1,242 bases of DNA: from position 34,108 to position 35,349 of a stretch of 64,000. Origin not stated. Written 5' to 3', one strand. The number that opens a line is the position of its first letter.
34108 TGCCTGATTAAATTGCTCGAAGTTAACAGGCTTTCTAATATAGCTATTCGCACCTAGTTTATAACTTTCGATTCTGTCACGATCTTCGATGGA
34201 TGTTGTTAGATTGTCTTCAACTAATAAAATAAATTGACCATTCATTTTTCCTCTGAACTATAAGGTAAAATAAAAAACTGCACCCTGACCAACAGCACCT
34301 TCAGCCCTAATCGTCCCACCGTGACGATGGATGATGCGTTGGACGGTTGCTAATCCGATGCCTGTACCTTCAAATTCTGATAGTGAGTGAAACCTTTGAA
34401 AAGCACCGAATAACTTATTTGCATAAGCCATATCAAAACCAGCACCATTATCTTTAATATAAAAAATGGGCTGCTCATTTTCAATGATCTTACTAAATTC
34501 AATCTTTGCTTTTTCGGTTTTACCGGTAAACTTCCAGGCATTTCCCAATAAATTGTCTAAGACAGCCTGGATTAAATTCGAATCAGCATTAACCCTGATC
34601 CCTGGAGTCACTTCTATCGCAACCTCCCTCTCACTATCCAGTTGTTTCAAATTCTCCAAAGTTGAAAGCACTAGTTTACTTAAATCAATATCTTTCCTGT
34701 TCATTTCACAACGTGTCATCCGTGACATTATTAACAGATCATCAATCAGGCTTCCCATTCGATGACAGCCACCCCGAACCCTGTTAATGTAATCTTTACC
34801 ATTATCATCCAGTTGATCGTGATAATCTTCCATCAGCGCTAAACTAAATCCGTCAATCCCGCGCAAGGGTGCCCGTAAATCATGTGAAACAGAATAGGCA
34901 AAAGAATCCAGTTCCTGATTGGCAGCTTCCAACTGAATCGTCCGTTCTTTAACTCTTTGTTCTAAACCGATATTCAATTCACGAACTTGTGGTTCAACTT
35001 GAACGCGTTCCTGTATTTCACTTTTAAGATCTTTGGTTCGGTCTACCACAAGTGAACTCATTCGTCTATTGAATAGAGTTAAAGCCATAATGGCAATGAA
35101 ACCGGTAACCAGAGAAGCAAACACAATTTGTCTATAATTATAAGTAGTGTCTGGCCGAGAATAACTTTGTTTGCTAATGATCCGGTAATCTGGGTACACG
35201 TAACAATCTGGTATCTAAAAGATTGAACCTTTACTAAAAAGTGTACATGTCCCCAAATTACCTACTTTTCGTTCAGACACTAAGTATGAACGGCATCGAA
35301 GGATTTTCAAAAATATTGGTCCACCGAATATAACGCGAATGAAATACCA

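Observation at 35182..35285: Truncated MITE copy supplies the start codon and first codons of a histidine kinase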

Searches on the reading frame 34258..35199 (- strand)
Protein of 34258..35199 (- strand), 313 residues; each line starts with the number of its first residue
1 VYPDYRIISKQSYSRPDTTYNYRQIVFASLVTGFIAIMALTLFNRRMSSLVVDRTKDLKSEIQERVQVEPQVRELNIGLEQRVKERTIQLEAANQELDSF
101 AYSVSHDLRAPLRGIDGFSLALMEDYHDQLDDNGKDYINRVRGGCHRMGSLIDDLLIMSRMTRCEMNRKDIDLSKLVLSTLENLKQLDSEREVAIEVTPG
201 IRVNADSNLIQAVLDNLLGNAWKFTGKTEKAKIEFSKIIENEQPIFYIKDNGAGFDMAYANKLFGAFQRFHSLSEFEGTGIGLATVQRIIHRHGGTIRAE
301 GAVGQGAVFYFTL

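Call 6: search_protein_families(library=pfam, proteins=[window:34258-35199:-], max_evalue=0.01)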
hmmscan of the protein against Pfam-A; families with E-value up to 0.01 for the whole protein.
window:34258-35199:- (313 aa): 3 families
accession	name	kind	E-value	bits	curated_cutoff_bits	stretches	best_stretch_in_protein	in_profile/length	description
PF02518.31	HATPase_c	-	3e-20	73.1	26.4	1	206-313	2-107/111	Histidine kinase-, DNA gyrase B-, and HSP90-like ATPase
PF00512.31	HisKA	-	7.5e-12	45.6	26.9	1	98-161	3-63/66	His Kinase A (phospho-acceptor) domain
PF14501.12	HATPase_c_5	-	0.0096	16.3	22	0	211-299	7-88/102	GHKL domain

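Call 7: find_encoding_contigs(protein=window:34258-35199:-, flank=10000)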
Protein window:34258-35199:- (313 aa): 12 contigs read that carry it; 6 places shown.
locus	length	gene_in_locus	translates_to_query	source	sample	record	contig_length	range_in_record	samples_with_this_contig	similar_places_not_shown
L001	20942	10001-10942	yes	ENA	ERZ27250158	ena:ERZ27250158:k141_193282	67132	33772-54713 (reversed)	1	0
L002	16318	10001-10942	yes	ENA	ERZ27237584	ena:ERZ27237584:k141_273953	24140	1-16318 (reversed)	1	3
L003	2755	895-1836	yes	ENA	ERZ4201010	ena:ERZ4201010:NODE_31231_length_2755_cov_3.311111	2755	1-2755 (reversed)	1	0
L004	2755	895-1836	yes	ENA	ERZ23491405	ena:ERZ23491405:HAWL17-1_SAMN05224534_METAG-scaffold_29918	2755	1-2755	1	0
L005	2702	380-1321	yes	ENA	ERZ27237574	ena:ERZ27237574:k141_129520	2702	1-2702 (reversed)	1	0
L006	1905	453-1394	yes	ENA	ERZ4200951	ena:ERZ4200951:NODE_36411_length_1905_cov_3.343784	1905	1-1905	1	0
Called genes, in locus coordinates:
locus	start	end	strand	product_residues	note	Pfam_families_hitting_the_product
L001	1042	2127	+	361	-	PF02881:SRP54_N, PF13604:AAA_30 (weak), PF00448:SRP54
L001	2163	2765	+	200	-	-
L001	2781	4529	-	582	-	PF00664:ABC_membrane, PF02463:SMC_N (weak), PF00005:ABC_tran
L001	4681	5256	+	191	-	PF13091:PLDc_2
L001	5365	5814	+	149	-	-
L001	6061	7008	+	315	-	PF00226:DnaJ, PF01556:DnaJ_C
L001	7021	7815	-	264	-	PF03781:FGE-sulfatase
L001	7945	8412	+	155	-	PF00583:Acetyltransf_1, PF13673:Acetyltransf_10 (weak)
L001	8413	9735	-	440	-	PF07690:MFS_1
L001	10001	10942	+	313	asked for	PF00512:HisKA, PF02518:HATPase_c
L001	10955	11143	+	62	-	-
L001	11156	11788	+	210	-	PF00072:Response_reg, PF00512:HisKA (weak)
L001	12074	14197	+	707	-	PF13549:ATP-grasp_5, PF02629:CoA_binding, PF13380:CoA_binding_2, PF13607:Succ_CoA_lig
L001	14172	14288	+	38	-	-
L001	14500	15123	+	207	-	PF01618:MotA_ExbB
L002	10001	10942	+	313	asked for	PF00512:HisKA, PF02518:HATPase_c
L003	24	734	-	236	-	PF04474:DUF554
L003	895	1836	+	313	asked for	PF00512:HisKA, PF02518:HATPase_c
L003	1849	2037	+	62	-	-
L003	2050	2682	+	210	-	PF00072:Response_reg, PF00512:HisKA (weak)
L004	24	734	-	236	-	PF04474:DUF554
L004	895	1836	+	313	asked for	PF00512:HisKA, PF02518:HATPase_c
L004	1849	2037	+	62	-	-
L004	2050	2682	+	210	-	PF00072:Response_reg, PF00512:HisKA (weak)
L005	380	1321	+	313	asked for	PF00512:HisKA, PF02518:HATPase_c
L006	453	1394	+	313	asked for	PF00512:HisKA, PF02518:HATPase_c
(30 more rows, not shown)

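Call 13: find_homologous_proteins(query=window:34258-35199:-, max_evalue=1e-20)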
Query window:34258-35199:- (313 aa): 8000 proteins with E <= 1e-20 among 8000 candidates; the best 120 are listed.
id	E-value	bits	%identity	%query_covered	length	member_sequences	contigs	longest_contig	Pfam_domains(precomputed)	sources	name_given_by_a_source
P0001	9.8e-203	690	100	100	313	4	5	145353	PF02518.32,PF00512.32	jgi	jgi:light-regulated signal transduction histidine kinase (bacteriophytochrome)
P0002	5.9e-153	526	82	95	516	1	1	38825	PF02518.32,PF11845.14,PF00512.32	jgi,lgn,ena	-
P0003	6.1e-123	428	67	92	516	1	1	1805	PF02518.32,PF11845.14,PF00512.32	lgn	-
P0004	6.2e-113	395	62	92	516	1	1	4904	PF02518.32,PF11845.14,PF00512.32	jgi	jgi:signal transduction histidine kinase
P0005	3.4e-112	393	61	95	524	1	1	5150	PF02518.32,PF11845.14,PF00512.32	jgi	jgi:signal transduction histidine kinase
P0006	9.1e-111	388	60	92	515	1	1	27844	PF02518.32,PF11845.14,PF00512.32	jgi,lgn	jgi:signal transduction histidine kinase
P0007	2.5e-110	386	61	92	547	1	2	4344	PF02518.32,PF11845.14,PF00512.32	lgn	-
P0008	3.0e-110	386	62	93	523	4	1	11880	PF02518.32,PF11845.14,PF00512.32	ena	-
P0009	4.2e-110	386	61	94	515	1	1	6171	PF02518.32,PF11845.14,PF00512.32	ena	-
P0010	1.9e-109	384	63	87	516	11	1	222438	PF02518.32,PF11845.14,PF00512.32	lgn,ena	-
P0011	7.4e-109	382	62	92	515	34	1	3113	PF02518.32,PF11845.14,PF00512.32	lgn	-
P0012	1.4e-108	381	61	92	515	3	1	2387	PF02518.32,PF11845.14,PF00512.32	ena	-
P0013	1.4e-108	381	60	92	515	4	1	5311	PF02518.32,PF11845.14,PF00512.32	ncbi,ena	-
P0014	1.6e-108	381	60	92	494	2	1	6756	PF02518.32,PF11845.14,PF00512.32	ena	-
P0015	4.2e-108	379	59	95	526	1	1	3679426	PF02518.32,PF11845.14,PF00512.32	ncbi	ncbi:c-type heme family protein [Thiovibrio sp. JS02]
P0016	6.4e-108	379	61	94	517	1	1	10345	PF02518.32,PF11845.14,PF00512.32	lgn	-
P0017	8.4e-108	378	61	92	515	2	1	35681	PF02518.32,PF11845.14,PF00512.32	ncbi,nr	ncbi:MAG: DUF3365 domain-containing protein [Deltaproteobacteria bacterium]|nr:DUF3365 domain-contai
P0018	1.1e-107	378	61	93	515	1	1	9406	PF02518.32,PF11845.14,PF00512.32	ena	-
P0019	1.4e-107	377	61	92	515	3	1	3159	PF02518.32,PF11845.14,PF00512.32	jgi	-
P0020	9.8e-107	375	60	92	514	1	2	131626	PF02518.32,PF11845.14,PF00512.32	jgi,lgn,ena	jgi:signal transduction histidine kinase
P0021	1.4e-106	374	61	93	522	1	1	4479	PF02518.32,PF11845.14,PF00512.32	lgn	-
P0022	6.7e-106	372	59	92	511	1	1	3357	PF02518.32,PF11845.14,PF00512.32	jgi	-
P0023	6.9e-106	372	60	93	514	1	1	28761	PF02518.32,PF11845.14,PF00512.32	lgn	-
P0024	1.4e-105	371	60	92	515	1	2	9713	PF02518.32,PF11845.14,PF00512.32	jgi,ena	-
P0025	2.1e-105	370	56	94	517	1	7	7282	PF02518.32,PF11845.14,PF00512.32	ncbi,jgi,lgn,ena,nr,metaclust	ncbi:MAG: hypothetical protein A2512_07020 [Deltaproteobacteria bacterium RIFOXYD12_FULL_56_24]|nr:M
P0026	2.4e-105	370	59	92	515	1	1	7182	PF02518.32,PF11845.14,PF00512.32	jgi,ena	-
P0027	2.7e-105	370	60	92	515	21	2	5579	PF02518.32,PF11845.14,PF00512.32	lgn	-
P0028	3.1e-105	370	58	92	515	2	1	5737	PF02518.32,PF11845.14,PF00512.32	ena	-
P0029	4.9e-105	369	60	92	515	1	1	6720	PF02518.32,PF11845.14,PF00512.32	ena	-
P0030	6.9e-105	369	60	92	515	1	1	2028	PF02518.32,PF11845.14,PF00512.32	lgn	-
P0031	7.2e-105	369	60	92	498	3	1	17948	PF02518.32,PF11845.14,PF00512.32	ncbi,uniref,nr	ncbi:MAG: integral membrane sensor signal transduction histidine kinase [Candidatus Magnetoglobus mu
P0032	1.1e-104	368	59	94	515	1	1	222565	PF02518.32,PF11845.14,PF00512.32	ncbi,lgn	ncbi:MAG: sensor histidine kinase [Thermodesulfobacteriota bacterium]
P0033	1.3e-104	368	58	95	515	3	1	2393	PF02518.32,PF11845.14,PF00512.32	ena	-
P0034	1.6e-104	367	60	92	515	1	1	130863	PF02518.32,PF11845.14,PF00512.32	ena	-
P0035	2.0e-104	367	59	94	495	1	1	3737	PF02518.32,PF11845.14,PF00512.32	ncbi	ncbi:MAG: DUF3365 domain-containing protein [Pseudomonadota bacterium]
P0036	2.9e-104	367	59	90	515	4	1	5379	PF02518.32,PF11845.14,PF00512.32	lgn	-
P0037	4.1e-104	366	60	92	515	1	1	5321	PF02518.32,PF11845.14,PF00512.32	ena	-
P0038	4.9e-104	366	57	97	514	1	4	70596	PF02518.32,PF11845.14,PF00512.32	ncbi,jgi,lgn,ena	-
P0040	6.6e-104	365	59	93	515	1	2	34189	PF02518.32,PF11845.14,PF00512.32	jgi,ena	-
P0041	7.0e-104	365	59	94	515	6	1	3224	PF02518.32,PF11845.14,PF00512.32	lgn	-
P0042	1.9e-103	364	59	92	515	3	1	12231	PF02518.32,PF11845.14,PF00512.32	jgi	jgi:signal transduction histidine kinase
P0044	1.0e-102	361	58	92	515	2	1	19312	PF02518.32,PF11845.14,PF00512.32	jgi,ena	-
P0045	1.1e-102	361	58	94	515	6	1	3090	PF02518.32,PF11845.14,PF00512.32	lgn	-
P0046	1.1e-102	361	60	92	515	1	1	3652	PF02518.32,PF11845.14,PF00512.32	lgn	-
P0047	3.6e-102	360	57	95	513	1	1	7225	PF02518.32,PF11845.14,PF00512.32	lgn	-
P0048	5.5e-102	359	58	92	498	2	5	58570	PF02518.32,PF11845.14,PF00512.32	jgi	jgi:signal transduction histidine kinase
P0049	1.3e-100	354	59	93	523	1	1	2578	PF02518.32,PF11845.14,PF00512.32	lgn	-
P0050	6.9e-100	352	58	92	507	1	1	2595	PF02518.32,PF11845.14,PF00512.32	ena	-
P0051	1.0e-99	352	58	93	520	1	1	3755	PF02518.32,PF11845.14,PF00512.32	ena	-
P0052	2.4e-99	350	56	94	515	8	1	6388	PF02518.32,PF11845.14,PF00512.32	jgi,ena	-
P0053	4.3e-99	350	57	93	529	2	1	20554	PF02518.32,PF11845.14,PF00512.32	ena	-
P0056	5.7e-98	346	55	92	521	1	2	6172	PF02518.32,PF11845.14,PF00512.32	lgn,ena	-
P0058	6.5e-97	342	60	87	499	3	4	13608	PF02518.32,PF11845.14,PF00512.32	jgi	jgi:signal transduction histidine kinase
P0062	1.5e-96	341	54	98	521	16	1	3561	PF02518.32,PF11845.14,PF00512.32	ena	-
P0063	2.0e-96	341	59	87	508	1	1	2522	PF02518.32,PF11845.14,PF00512.32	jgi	jgi:signal transduction histidine kinase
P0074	2.6e-94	334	57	93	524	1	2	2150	PF02518.32,PF11845.14,PF00512.32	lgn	-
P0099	9.1e-93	329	54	94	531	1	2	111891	PF02518.32,PF11845.14,PF00512.32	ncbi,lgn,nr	ncbi:MAG: DUF3365 domain-containing protein [Proteobacteria bacterium]|nr:DUF3365 domain-containing 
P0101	1.0e-92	329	53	92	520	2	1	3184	PF02518.32,PF11845.14,PF00512.32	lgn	-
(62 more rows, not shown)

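Call 15: find_encoding_contigs(protein=P0002, flank=10000)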
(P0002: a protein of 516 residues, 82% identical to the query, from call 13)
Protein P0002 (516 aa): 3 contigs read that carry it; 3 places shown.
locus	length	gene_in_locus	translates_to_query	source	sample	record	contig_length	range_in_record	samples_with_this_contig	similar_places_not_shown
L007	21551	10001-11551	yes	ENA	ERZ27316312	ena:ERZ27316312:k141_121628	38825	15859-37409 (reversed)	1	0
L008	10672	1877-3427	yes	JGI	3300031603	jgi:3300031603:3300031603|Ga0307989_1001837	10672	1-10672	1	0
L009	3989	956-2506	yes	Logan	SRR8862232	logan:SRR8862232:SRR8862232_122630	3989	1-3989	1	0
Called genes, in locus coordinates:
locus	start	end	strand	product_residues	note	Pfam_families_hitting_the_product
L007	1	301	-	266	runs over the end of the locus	PF00497:SBP_bac_3, PF10613:Lig_chan-Glu_bd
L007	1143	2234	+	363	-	PF02881:SRP54_N, PF13604:AAA_30 (weak), PF00448:SRP54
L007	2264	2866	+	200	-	-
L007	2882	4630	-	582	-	PF00664:ABC_membrane, PF02463:SMC_N (weak), PF00005:ABC_tran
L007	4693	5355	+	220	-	PF17941:PP_kinase_C_1 (weak), PF13091:PLDc_2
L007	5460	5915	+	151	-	-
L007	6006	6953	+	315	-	PF00226:DnaJ, PF01556:DnaJ_C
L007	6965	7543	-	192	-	PF03781:FGE-sulfatase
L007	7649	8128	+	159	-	PF00583:Acetyltransf_1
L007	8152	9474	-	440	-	PF07690:MFS_1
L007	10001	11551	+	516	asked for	PF11845:Tll0287-like, PF00512:HisKA, PF02518:HATPase_c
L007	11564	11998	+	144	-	PF00072:Response_reg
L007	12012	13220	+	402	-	PF00072:Response_reg, PF00512:HisKA, PF02518:HATPase_c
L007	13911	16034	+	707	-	PF13549:ATP-grasp_5, PF02629:CoA_binding, PF13380:CoA_binding_2, PF13607:Succ_CoA_lig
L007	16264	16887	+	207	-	PF01618:MotA_ExbB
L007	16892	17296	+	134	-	PF02472:ExbD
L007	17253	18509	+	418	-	-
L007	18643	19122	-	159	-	PF01202:SKI, PF13207:AAA_17 (weak)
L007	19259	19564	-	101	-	PF10719:ComFB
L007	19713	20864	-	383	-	PF00155:Aminotran_1_2, PF01041:DegT_DnrJ_EryC1 (weak), PF01053:Cys_Met_Meta_PP (weak)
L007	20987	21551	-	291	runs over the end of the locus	PF00701:DHDPS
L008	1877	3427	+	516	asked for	PF11845:Tll0287-like, PF00512:HisKA, PF02518:HATPase_c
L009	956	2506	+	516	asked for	PF11845:Tll0287-like, PF00512:HisKA, PF02518:HATPase_c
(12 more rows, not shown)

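Call 43: search_protein_families(library=pfam, proteins=[P0002, L007:11564-11998:+, L007:12012-13220:+], max_evalue=0.001)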
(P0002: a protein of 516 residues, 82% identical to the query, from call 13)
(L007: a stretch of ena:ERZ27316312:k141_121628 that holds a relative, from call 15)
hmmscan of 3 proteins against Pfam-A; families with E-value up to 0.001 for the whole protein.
P0002 (516 aa): 3 families
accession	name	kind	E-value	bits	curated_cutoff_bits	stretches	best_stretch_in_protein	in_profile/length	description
PF11845.13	Tll0287-like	-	1.5e-26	94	24.1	1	44-218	5-144/144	Tll0287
PF02518.31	HATPase_c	-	1.6e-18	67.6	26.4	1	409-516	2-107/111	Histidine kinase-, DNA gyrase B-, and HSP90-like ATPase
PF00512.31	HisKA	-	2e-12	47.4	26.9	1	301-365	3-64/66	His Kinase A (phospho-acceptor) domain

L007:11564-11998:+ (144 aa): 1 family
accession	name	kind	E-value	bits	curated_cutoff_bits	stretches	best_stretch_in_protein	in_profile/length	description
PF00072.30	Response_reg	-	7.7e-20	71.6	30.2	1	6-130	1-111/111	Response regulator receiver domain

L007:12012-13220:+ (402 aa): 3 families
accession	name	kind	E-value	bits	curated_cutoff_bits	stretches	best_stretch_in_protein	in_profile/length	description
PF02518.31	HATPase_c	-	1.3e-28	100.1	26.4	1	283-401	2-110/111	Histidine kinase-, DNA gyrase B-, and HSP90-like ATPase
PF00072.30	Response_reg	-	3e-16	60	30.2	1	7-109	1-102/111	Response regulator receiver domain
PF00512.31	HisKA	-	4.5e-14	52.7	26.9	1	168-236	1-66/66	His Kinase A (phospho-acceptor) domain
